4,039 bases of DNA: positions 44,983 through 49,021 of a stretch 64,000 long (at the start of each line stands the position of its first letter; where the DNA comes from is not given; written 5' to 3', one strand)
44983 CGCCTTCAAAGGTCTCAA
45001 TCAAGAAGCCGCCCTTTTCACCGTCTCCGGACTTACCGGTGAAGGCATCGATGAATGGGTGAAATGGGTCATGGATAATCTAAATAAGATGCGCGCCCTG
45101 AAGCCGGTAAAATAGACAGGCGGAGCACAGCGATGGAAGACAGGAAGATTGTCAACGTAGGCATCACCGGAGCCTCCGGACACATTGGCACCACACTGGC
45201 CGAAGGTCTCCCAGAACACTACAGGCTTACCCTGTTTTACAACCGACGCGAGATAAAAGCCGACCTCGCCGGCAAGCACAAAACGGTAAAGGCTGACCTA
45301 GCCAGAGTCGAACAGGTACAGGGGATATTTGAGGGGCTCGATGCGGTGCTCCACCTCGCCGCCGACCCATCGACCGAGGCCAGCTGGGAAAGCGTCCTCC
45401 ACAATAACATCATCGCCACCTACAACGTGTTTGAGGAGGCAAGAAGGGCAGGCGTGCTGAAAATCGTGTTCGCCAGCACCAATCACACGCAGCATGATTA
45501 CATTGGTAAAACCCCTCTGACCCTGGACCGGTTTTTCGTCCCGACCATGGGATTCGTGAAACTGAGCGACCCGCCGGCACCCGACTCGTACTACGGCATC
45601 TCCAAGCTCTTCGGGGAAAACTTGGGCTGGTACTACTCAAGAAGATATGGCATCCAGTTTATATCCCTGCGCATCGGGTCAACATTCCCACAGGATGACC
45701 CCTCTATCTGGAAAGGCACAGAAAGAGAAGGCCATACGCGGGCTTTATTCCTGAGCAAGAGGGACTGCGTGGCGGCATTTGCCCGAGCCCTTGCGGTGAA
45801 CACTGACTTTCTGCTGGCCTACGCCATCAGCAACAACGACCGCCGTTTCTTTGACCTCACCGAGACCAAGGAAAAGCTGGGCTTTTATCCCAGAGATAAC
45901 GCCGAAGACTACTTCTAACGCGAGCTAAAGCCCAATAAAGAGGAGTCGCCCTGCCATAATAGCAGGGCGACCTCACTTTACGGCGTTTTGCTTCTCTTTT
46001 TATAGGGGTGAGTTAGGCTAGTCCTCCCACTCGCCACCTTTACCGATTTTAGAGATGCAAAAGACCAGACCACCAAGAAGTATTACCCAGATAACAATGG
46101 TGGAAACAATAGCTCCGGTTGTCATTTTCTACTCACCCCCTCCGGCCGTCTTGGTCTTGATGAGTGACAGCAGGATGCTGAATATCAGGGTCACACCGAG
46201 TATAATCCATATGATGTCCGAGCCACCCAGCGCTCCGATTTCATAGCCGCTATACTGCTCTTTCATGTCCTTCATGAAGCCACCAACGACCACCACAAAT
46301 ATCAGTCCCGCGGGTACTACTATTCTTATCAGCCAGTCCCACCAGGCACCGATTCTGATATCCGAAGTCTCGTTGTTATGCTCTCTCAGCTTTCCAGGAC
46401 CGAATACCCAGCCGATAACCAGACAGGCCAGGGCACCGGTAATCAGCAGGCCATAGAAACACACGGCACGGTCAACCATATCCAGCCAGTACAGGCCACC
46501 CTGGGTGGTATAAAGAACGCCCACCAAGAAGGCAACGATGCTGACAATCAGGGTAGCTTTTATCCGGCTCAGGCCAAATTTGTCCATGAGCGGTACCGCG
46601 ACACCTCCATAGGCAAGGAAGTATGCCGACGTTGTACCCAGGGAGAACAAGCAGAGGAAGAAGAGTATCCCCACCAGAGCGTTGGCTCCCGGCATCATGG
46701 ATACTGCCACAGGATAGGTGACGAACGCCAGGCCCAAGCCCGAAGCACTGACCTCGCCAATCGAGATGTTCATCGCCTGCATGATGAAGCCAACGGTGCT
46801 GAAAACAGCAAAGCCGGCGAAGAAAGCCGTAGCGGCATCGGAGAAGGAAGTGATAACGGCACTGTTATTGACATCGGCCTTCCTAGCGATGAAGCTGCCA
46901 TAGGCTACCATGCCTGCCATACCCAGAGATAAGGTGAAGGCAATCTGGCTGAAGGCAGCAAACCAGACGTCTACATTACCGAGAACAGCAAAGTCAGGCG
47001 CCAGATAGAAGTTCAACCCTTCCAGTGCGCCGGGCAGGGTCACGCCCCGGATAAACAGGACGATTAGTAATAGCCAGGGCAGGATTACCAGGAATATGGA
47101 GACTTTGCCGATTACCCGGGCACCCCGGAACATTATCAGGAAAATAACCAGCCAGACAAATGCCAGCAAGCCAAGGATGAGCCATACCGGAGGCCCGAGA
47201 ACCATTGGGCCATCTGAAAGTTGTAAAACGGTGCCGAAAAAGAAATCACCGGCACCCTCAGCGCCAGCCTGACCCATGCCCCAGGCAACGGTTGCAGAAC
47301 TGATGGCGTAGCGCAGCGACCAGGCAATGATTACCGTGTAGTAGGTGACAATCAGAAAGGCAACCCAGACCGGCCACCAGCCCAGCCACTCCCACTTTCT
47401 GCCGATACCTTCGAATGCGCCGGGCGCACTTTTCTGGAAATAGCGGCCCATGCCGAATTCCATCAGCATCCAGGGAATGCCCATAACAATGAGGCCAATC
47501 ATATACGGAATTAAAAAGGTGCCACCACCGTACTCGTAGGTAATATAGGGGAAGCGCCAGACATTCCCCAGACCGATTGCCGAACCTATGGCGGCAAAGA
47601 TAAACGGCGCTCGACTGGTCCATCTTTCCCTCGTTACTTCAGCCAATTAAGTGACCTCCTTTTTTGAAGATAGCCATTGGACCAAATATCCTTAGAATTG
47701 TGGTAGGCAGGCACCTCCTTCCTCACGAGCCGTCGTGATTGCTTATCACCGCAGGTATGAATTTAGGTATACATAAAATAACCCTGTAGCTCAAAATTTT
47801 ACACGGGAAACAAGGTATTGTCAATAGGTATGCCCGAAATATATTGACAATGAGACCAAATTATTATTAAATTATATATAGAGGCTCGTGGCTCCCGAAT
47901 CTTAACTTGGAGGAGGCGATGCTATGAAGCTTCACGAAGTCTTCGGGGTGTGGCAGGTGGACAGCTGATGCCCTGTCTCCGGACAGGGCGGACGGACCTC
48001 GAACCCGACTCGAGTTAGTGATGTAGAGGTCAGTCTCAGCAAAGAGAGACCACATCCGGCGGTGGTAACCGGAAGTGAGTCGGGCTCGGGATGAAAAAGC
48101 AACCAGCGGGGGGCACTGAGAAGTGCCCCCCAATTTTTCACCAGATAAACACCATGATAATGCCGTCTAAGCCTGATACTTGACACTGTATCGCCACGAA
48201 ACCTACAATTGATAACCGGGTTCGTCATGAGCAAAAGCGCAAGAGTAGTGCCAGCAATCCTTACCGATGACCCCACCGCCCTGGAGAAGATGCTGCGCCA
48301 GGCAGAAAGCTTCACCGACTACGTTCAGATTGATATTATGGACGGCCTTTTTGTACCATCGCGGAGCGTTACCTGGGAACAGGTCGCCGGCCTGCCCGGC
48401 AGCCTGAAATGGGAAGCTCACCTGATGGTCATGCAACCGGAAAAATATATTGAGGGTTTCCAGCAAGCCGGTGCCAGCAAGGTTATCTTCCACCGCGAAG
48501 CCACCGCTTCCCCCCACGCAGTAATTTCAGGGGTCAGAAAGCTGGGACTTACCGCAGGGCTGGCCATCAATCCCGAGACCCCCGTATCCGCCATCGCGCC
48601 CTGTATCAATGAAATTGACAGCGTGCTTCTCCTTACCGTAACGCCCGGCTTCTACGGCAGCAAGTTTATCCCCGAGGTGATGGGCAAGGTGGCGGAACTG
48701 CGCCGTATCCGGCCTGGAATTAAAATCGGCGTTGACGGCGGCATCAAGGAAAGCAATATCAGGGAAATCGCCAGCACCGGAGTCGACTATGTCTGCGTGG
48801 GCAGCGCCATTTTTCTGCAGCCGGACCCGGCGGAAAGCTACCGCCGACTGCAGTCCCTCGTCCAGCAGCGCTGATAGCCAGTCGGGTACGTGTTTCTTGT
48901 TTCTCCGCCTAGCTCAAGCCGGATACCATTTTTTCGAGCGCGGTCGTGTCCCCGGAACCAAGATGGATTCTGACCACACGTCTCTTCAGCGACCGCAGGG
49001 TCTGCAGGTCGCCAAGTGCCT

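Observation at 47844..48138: Self-contained promoter-to-terminator locus: a strong SD, a 14-codon sORF and a multi-helix RNA that I cannot assign to any family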

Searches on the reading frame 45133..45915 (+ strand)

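Call 28: search_protein_families(library=pfam, max_evalue=0.01, proteins=[window:45133-45915:+])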
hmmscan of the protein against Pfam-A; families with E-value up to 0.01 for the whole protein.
seq(261 aa): 8 families
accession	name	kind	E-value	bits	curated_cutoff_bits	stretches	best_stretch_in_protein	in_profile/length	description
PF01370.27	Epimerase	-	4.7e-23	82.3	20.9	1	11-184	3-172/240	NAD dependent epimerase/dehydratase family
PF16363.11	GDP_Man_Dehyd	-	3.9e-12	46.7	27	1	11-180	2-179/332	GDP-mannose 4,6 dehydratase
PF13460.12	NAD_binding_10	-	3.7e-09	37.2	27.2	1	13-123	1-105/184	NAD(P)H-binding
PF02719.21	Polysacc_synt_2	-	1.1e-08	35.1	20.2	1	11-118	3-130/293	Polysaccharide biosynthesis protein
PF07993.18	NAD_binding_4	-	8.8e-06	25.5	20.1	1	60-183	80-206/258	Male sterility protein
PF04321.23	RmlD_sub_bind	-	8.9e-06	25.4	27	1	9-164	3-135/287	RmlD substrate binding domain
PF01073.25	3Beta_HSD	-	1.1e-05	25.1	22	1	11-118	2-118/280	3-beta hydroxysteroid dehydrogenase/isomerase family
PF01118.30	Semialdhyde_dh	-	0.0097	16.8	26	0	8-89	1-87/121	Semialdehyde dehydrogenase, NAD binding domain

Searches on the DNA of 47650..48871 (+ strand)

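Call 4: search_rna_families(source=window, start=47650, end=48300, threshold=evalue, max_evalue=10, show_alignments=4)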
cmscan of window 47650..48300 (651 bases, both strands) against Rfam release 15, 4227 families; matches with E-value up to 10: 5.
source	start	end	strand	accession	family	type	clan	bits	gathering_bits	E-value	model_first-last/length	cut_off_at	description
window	48093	48141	-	RF00665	mir-290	Gene; miRNA;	CL00096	18.6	51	0.66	1-70/70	no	mir-290 microRNA precursor family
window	48085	48146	-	RF03360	mir-3156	Gene; miRNA;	-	18.1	76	1.1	1-77/77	no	mir-3156 microRNA precursor family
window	48109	48137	+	RF01785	blv_FSE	Cis-reg; frameshift_element;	-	16.1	34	3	1-27/27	no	ribosomal frameshift site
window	47874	48043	+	RF02200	TTC28-AS1_3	Gene; lncRNA;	-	15.4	55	8.4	1-184/184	no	TTC28 antisense RNA 1 conserved region 3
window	48053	48150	-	RF00457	IRES_mnt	Cis-reg; IRES;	-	9.3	100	8.8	1-203/203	no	Mnt IRES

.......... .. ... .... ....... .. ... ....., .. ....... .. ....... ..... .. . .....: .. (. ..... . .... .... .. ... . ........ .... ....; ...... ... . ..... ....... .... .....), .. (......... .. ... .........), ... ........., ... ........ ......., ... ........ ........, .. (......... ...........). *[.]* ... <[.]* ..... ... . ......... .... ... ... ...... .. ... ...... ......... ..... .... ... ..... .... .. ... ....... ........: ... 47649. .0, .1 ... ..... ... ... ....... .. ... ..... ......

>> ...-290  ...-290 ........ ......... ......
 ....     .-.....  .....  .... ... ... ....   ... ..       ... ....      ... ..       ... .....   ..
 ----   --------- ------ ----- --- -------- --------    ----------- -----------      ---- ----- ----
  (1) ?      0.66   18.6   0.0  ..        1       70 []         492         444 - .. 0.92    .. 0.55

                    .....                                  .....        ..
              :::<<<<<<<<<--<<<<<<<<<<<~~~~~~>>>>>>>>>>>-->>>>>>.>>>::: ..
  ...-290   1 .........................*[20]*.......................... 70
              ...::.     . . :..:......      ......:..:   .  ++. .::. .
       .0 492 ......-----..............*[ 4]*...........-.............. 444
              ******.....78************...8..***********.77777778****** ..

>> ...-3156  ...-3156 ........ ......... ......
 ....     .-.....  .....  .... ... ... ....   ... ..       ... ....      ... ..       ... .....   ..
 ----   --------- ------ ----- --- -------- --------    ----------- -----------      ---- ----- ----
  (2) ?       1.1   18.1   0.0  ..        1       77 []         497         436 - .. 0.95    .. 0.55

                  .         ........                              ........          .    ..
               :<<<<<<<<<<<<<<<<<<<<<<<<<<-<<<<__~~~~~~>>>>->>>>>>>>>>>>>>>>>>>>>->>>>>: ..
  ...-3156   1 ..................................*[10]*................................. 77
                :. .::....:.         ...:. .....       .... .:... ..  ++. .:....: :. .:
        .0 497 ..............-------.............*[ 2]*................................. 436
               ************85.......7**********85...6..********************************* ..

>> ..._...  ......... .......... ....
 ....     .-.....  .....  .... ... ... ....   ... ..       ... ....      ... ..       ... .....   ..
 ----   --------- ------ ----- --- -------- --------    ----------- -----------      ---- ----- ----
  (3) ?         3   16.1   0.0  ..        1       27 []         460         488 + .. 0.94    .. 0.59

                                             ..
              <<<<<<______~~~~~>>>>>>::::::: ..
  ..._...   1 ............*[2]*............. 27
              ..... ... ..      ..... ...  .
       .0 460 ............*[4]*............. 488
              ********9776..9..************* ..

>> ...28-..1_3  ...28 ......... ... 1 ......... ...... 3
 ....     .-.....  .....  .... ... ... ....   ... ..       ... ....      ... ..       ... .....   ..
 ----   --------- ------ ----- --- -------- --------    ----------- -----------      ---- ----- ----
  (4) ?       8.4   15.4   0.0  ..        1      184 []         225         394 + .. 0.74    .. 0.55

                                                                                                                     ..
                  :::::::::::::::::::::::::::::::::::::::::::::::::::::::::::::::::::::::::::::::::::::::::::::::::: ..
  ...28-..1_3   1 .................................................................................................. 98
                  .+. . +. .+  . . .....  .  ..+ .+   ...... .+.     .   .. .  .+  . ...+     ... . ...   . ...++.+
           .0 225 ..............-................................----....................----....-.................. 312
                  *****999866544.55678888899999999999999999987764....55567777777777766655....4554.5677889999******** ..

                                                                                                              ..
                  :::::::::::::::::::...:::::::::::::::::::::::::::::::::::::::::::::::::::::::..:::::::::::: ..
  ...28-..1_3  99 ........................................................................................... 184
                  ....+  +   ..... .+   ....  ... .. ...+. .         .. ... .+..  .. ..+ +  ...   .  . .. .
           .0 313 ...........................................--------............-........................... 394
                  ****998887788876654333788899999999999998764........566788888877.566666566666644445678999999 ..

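Call 29: search_rna_families(sources=[L004, L005, L007, L022, L023, L025, L028, L031, L034, L035, L036, L039, L043, L048, L051, L057, L060, L063, L068, L032], threshold=gathering)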
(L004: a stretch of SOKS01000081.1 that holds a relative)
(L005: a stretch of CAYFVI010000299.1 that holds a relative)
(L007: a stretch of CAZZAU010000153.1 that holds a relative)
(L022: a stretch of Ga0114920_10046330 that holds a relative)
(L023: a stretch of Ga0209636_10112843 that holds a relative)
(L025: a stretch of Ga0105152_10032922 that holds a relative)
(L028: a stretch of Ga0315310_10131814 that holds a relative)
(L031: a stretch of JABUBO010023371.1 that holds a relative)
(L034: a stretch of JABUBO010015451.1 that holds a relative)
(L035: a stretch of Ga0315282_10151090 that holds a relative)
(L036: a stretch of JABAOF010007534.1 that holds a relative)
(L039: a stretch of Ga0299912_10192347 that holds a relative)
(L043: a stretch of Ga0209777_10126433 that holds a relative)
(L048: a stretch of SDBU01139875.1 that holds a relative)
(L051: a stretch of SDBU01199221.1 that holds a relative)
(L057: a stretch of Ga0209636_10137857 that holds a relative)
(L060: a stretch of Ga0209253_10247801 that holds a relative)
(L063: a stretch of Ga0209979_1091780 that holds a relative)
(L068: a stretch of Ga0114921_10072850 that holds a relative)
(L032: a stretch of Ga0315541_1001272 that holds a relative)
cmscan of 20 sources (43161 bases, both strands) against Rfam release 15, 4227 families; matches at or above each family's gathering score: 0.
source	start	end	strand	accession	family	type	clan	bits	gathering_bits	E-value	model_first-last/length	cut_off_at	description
